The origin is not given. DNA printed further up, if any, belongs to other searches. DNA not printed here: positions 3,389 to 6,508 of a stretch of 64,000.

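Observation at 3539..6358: Full-length PolB with all polymerase motifs and ExoI degenerate, but an intact reading frame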

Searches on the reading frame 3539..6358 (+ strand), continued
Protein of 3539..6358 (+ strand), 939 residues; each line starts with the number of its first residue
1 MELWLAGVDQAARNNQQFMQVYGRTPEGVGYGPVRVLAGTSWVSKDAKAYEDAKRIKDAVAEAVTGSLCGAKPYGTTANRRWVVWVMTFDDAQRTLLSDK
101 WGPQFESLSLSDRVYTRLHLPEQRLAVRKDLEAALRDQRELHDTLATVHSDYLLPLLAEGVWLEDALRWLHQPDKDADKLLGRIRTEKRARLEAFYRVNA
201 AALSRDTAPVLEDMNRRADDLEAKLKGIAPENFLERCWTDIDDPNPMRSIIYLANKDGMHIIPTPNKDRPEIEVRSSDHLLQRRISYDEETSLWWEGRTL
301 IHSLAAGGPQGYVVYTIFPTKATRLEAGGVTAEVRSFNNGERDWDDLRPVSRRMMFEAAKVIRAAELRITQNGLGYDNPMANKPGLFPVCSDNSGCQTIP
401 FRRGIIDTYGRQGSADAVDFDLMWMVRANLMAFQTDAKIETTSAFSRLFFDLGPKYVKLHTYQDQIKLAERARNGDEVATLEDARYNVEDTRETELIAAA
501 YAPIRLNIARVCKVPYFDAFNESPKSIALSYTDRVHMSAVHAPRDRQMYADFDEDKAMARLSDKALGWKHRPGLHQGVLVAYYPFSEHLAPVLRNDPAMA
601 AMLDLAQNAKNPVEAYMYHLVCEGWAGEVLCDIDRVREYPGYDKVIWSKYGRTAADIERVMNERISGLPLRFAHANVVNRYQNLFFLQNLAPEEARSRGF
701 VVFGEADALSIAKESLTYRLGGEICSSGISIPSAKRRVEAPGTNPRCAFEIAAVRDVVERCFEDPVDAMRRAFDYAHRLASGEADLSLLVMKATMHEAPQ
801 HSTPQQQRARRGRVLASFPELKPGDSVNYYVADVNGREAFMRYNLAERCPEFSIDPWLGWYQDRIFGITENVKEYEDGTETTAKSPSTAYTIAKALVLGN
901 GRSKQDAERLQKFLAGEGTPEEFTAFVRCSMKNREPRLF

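Call 57: fold_search(model_id=the predicted structure, library=pdb)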
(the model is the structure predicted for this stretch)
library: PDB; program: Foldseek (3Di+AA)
matches with E <= 10: 812; with E <= 0.001: 206
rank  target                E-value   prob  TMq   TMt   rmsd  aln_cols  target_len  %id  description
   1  4flt_A                9.7e-16  1.00  0.52  0.62   9.3       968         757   12  Pyrococcus abyssi B family DNA polymerase bound to a dsDNA, in edition mode (released 2012-08-29)
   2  3iay_A                1.6e-15  1.00  0.44  0.46  12.5      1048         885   10  Ternary complex of DNA polymerase delta (released 2009-09-22)
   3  4flv_A                1.8e-15  1.00  0.51  0.62   9.3       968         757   12  Pyrococcus abyssi B family DNA polymerase bound to a dsDNA, in edition mode (released 2012-08-29)
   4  4flu_A                2.2e-15  1.00  0.52  0.63   9.2       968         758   12  Pyrococcus abyssi B family DNA polymerase bound to a dsDNA, in edition mode (released 2012-08-29)
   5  4flz_A                2.3e-15  1.00  0.51  0.62   8.4       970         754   12  Pyrococcus abyssi B family DNA polymerase bound to a dsDNA, in edition mode (released 2012-08-29)
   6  9l8u_A                2.5e-15  1.00  0.41  0.39  13.9      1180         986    9  Cryo-EM structure of ASFV DNA polymerase in a DNA replication state (released 2025-12-31)
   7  8oj7_A                3.5e-15  1.00  0.41  0.37  11.4      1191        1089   10  HSV-1 DNA polymerase-processivity factor complex in halted elongation state (released 2024-04-03)
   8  9oaw_A                4.1e-15  1.00  0.47  0.56   9.8       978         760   11  TNA polymerase, 10-92, binary complex (released 2025-12-10)
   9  7tqw_A                6.1e-15  1.00  0.41  0.48  11.5       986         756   12  Kod RSGA incorporating PMT, n+2 (released 2022-08-31)
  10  4fm2_A                6.4e-15  1.00  0.51  0.62   8.0       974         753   12  Pyrococcus abyssi B family DNA polymerase (triple mutant) bound to a dsDNA, in edition mode (released 2012-08-29)
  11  9oau_A                6.4e-15  1.00  0.47  0.56   9.8       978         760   12  TNA polymerase, 7-47, binary complex (released 2025-12-10)
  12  5h12                  6.4e-15  1.00  0.38  0.45  11.8       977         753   12  Crystal structure of Deep Vent DNA Polymerase (released 2017-01-25)
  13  1tgo                  6.6e-15  1.00  0.41  0.48  13.0       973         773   12  THERMOSTABLE B TYPE DNA POLYMERASE FROM THERMOCOCCUS GORGONARIUS (released 1999-03-22)
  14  4fly_A                7.2e-15  1.00  0.51  0.62   8.1       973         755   12  Pyrococcus abyssi B family DNA polymerase bound to a dsDNA, in edition mode (released 2012-08-29)
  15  8v1r_A                8.6e-15  1.00  0.42  0.38  11.9      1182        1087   11  Herpes simplex virus 1 polymerase holoenzyme bound to DNA and DTTP in closed conformation (released 2024-09-04)
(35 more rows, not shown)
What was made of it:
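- Closest known: Archaeal replicative family B DNA polymerase, PolB3 type. Same: The domain order and fold are the same over the whole length (Foldseek E 1e-15, TM 0.62, call 57).
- The top Foldseek hits are all PolBs, with the best hits being the P. abyssi PolB editing-mode complexes (4flt and related entries) at E 1e-15 and TM 0.62 (call 57).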

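Call 61: fold_search(model_id=the predicted structure, library=viral)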
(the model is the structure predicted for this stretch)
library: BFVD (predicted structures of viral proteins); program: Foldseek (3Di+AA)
matches with E <= 10: 505; with E <= 0.001: 71
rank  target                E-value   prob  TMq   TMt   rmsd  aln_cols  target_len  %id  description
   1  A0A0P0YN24            3.4e-16  1.00  0.41  0.43  15.8      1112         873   11  (no name in the UniProt tables at hand)
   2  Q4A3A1                1.1e-15  1.00  0.42  0.40  11.6      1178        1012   10  DNA polymerase [Emiliania huxleyi virus 86 (isolate United Kingdom/English Channel/1999)]
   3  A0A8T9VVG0            8.3e-15  1.00  0.41  0.38  18.4      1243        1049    9  (no name in the UniProt tables at hand)
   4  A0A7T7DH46            1.5e-14  1.00  0.44  0.41  11.0      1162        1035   10  (no name in the UniProt tables at hand)
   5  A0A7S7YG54            3.1e-14  1.00  0.40  0.32  21.8      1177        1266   12  DNA polymerase [Medusavirus stheno T3]
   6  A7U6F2                5.2e-14  1.00  0.42  0.35  18.2      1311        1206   11  DNA polymerase [Pyramimonas orientalis virus]
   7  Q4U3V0                5.9e-14  1.00  0.35  0.33  20.4      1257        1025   10  DNA polymerase [Trichoplusia ni ascovirus 2c]
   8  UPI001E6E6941         6.4e-14  1.00  0.44  0.45  13.1      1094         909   10  (no name look-up for this kind of identifier)
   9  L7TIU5                2.3e-13  1.00  0.48  0.51   9.0      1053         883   11  DNA-directed DNA polymerase [Halorubrum sodomense tailed virus 2]
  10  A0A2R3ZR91            2.3e-13  1.00  0.44  0.38  13.4      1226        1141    9  (no name in the UniProt tables at hand)
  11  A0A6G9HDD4            4.4e-13  1.00  0.38  0.42  14.3      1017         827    9  DNA-directed DNA polymerase [Carcinus maenas virus 1]
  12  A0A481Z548            6.5e-13  1.00  0.38  0.35  13.7      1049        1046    8  DNA-directed DNA polymerase [Pithovirus LCPAC104]
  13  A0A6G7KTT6            1.0e-12  1.00  0.40  0.33  14.7      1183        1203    8  DNA polymerase beta [African swine fever virus]
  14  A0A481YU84            1.4e-12  1.00  0.40  0.32  18.2      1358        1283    8  DNA-directed DNA polymerase [Marseillevirus LCMAC102]
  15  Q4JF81                1.6e-12  1.00  0.39  0.34  15.0      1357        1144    8  DNA-directed DNA polymerase [Heterosigma akashiwo virus 01]
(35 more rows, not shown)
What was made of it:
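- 3539..6358 (+): PolB-like gene, 939 aa: N-terminal domain, DEDDy exonuclease, degenerate palm and fingers, thumb, C-terminal helical tail. Foldseek top hits are all PolBs (calls 57, 61).
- Viral PolBs are hit too (call 61).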

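Call 81: search_protein_families(library=padloc, proteins=[window:3539-6358:+, L007:6785-7945:-, L007:5458-6660:-], max_evalue=1)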
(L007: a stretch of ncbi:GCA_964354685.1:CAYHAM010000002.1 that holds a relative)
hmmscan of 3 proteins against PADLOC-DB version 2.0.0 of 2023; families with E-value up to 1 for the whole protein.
window:3539-6358:+ (939 aa): 0 families

L007:6785-7945:- (386 aa): 0 families

L007:5458-6660:- (400 aa): 8 families
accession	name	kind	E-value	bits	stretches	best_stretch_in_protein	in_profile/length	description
PDLC00943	Cas4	-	0.00054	18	1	223-284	66-126/180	CRISPR-associated protein Cas4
PDLC01250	Cas4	-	0.00065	18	1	222-281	59-113/168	"CAS-I,CAS-II,CAS-III,CAS-IV,CAS-V,CAS-VI; acquisition_associated"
PDLC00944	Cas4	-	0.0015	16.7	1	223-278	65-120/177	Cas4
PDLC02087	Cas4b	-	0.0022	16.1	1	215-282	64-133/189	-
PDLC02083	Cas4_II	-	0.0043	15.5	1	215-285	63-132/186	-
PDLC02406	Aga_Cas4-like_Nuc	-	0.0059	14.2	1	230-279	175-221/308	Class II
PDLC01611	Cas4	-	0.012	13.9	1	237-278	60-100/158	"CAS-I,CAS-II,CAS-III,CAS-IV,CAS-V,CAS-VI; acquisition_associated"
PDLC03203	mREase_II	-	0.041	11.1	1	240-312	203-275/393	Type II methyl-directed restriction enzyme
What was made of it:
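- On Cas4 / PD-(D/E)xK nuclease (partner protein): PADLOC Cas4 scores 5e-4 for the L007 homologue (call 81).
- The partner resembles Cas4-type nucleases found in defence contexts (PADLOC Cas4 hits at 5e-4, call 81).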

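Call 82: find_encoding_contigs(protein=P0033, flank=8000, max_places=2)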
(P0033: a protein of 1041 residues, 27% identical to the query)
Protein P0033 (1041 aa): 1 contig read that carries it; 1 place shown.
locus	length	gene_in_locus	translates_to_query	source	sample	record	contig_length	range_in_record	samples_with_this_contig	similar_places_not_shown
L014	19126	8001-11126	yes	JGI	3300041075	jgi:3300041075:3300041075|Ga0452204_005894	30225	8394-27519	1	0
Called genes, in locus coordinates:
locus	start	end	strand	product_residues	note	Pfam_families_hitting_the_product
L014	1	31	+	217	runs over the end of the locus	PF04967:HTH_10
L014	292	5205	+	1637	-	PF07705:CARDB, PF01520:Amidase_3, PF05257:CHAP (weak)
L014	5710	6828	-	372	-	PF12705:PDDEXK_1 (weak)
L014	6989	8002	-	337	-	-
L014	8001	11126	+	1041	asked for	-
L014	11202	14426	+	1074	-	PF00133:tRNA-synt_1, PF01921:tRNA-synt_1f (faint), PF09334:tRNA-synt_1g (weak), PF01406:tRNA-synt_1e (weak), PF09334:tRNA-synt_1g, PF08264:Anticodon_1, PF19302:DUF5915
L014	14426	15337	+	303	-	PF00005:ABC_tran, PF13604:AAA_30 (weak), PF13304:AAA_21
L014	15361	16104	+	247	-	-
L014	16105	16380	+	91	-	-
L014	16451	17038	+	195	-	-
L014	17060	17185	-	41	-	-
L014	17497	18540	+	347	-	PF04773:FecR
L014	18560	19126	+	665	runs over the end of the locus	PF05226:CHASE2, PF00211:Guanylate_cyc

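Call 84: find_related_loci(query=A4, collection=viral_contigs, flank=8000)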
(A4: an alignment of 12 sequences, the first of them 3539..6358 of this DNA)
Query A4 (939 aa) in viral_contigs; peptide patterns used: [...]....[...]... (x = any residue, [..] = any of these).
11 stretches matched a pattern, but none encodes a relative of the query by tblastn (E <= 1e-3).
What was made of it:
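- On Casposon / self-synthesising element: There are no viral-contig relatives (call 84).
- The family is not found in IMG/VR viral contigs (call 84). No relatives were found in 2.9 million viral contigs (call 84).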

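Call 85: find_related_loci(query=A4, collection=metagenome_contigs, flank=6000)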
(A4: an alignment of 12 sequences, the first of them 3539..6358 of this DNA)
Query A4 (939 aa) in metagenome_contigs; peptide patterns used: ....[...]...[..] (x = any residue, [..] = any of these).
47 stretches matched a pattern; 6 encode a relative of the query (tblastn E <= 1e-3); 6 distinct loci.
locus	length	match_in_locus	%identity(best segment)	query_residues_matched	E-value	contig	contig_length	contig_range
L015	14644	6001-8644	38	1-914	2e-152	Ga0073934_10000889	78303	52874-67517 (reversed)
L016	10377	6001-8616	30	1-917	1e-101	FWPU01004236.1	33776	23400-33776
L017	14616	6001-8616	30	1-917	2e-101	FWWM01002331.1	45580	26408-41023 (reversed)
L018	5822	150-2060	32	220-874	7e-89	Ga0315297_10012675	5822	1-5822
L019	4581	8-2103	28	138-867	4e-51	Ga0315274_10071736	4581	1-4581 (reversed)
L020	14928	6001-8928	26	10-935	7e-36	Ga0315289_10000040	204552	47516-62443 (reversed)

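Call 95: search_solved_structures(query=P0036, max_evalue=1, show_alignments=2)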
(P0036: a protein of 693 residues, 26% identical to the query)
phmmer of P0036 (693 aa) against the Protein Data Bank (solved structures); distinct sequences matched with E-value up to 1: 41.
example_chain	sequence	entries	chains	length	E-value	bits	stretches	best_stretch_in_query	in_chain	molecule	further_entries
9gp8_A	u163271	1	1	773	3.2e-12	49.3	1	152-331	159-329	DNA polymerase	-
2jgu_A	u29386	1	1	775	6.6e-12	48.3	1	185-334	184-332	DNA POLYMERASE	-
4ahc_A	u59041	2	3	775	8.8e-12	47.9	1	184-334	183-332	DNA POLYMERASE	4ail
3a2f_A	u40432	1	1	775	9.6e-12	47.8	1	184-334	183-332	DNA polymerase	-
5h12_A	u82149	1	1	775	1.4e-11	47.2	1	184-332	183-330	Deep Vent DNA Polymerase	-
9mye_A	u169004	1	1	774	1.5e-10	43.9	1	184-331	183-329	DNA polymerase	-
9oax_A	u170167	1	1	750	1.6e-10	43.8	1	151-332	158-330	5-270, TNA polymerase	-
9oay_A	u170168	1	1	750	1.6e-10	43.7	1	151-332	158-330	8-64, TNA polymerase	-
9oat_A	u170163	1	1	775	1.7e-10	43.7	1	151-332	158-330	5-270, TNA polymerase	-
9oav_A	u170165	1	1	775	1.7e-10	43.6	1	151-332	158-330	8-64, TNA polymerase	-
9oau_A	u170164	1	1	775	1.7e-10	43.6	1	151-332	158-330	7-47, TNA polymerase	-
8t3x_A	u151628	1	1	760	1.8e-10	43.6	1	151-332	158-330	10-92, TNA polymerase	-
9oaw_A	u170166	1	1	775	1.8e-10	43.5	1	151-332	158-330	10-92, TNA polymerase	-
4fm2_A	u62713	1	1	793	3.1e-10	42.8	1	184-332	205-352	DNA polymerase 1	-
7b08_A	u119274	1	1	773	4e-10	42.4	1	152-331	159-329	DNA polymerase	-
4flt_A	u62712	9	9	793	7.2e-10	41.6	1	184-331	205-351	DNA polymerase 1 | Pyrococcus abyssi B family DNA polymerase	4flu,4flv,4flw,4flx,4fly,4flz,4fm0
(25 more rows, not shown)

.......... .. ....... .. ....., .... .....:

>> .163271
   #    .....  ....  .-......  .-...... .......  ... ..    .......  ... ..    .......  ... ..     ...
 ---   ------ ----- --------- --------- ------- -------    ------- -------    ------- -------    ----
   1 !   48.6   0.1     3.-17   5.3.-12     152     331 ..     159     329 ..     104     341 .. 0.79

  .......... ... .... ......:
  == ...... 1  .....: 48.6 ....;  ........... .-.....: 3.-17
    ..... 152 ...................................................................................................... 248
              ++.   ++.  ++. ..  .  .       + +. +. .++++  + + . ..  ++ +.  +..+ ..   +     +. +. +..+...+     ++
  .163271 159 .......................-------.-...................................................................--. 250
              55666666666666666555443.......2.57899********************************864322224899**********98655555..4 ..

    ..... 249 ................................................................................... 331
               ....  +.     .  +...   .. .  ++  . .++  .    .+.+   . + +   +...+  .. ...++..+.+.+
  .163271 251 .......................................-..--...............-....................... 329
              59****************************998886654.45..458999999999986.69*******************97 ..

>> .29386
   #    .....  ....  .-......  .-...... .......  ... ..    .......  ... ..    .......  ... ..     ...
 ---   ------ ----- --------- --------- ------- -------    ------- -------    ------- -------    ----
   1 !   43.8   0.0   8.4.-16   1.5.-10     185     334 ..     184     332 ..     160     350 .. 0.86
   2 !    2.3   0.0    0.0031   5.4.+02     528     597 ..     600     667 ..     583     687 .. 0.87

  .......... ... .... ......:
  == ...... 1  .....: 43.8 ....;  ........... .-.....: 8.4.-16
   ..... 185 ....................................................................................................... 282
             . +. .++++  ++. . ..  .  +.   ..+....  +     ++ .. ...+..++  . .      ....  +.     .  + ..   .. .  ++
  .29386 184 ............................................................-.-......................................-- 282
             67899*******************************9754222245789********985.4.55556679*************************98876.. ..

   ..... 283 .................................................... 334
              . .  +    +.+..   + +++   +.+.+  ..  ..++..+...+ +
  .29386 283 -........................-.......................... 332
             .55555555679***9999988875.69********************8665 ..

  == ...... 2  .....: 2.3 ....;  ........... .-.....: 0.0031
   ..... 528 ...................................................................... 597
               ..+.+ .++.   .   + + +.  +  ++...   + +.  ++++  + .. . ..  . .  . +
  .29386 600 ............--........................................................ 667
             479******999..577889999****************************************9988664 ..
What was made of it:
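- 5681..5749 (+): SLTYRL..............: counterpart of the PolB KKRYA strand (Y718) and the KGLE motif (G728). The relative P0036 aligns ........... with Pfu 600 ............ (call 95).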

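Call 103: find_encoding_contigs(protein=P0036, flank=6000, max_places=2)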
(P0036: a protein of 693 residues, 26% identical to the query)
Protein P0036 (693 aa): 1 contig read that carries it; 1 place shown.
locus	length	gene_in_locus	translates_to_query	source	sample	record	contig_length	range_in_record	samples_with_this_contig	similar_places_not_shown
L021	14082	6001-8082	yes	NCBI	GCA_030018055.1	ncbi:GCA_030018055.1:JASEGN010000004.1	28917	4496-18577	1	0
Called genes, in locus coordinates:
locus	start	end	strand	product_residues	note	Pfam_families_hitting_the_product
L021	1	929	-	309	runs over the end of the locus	PF01916:DS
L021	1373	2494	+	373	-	PF00586:AIRS, PF02769:AIRS_C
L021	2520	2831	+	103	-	-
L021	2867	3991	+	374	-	PF01118:Semialdhyde_dh, PF02774:Semialdhyde_dhC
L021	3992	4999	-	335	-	-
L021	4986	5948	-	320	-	-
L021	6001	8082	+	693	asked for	PF03104:DNA_pol_B_exo1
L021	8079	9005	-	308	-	PF02272:DHHA1 (faint)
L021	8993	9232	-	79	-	PF09834:DUF2061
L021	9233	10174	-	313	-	-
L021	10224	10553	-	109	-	-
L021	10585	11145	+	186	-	PF03167:UDG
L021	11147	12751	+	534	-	PF01180:DHO_dh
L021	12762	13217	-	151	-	PF14196:ATC_hydrolase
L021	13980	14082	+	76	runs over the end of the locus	-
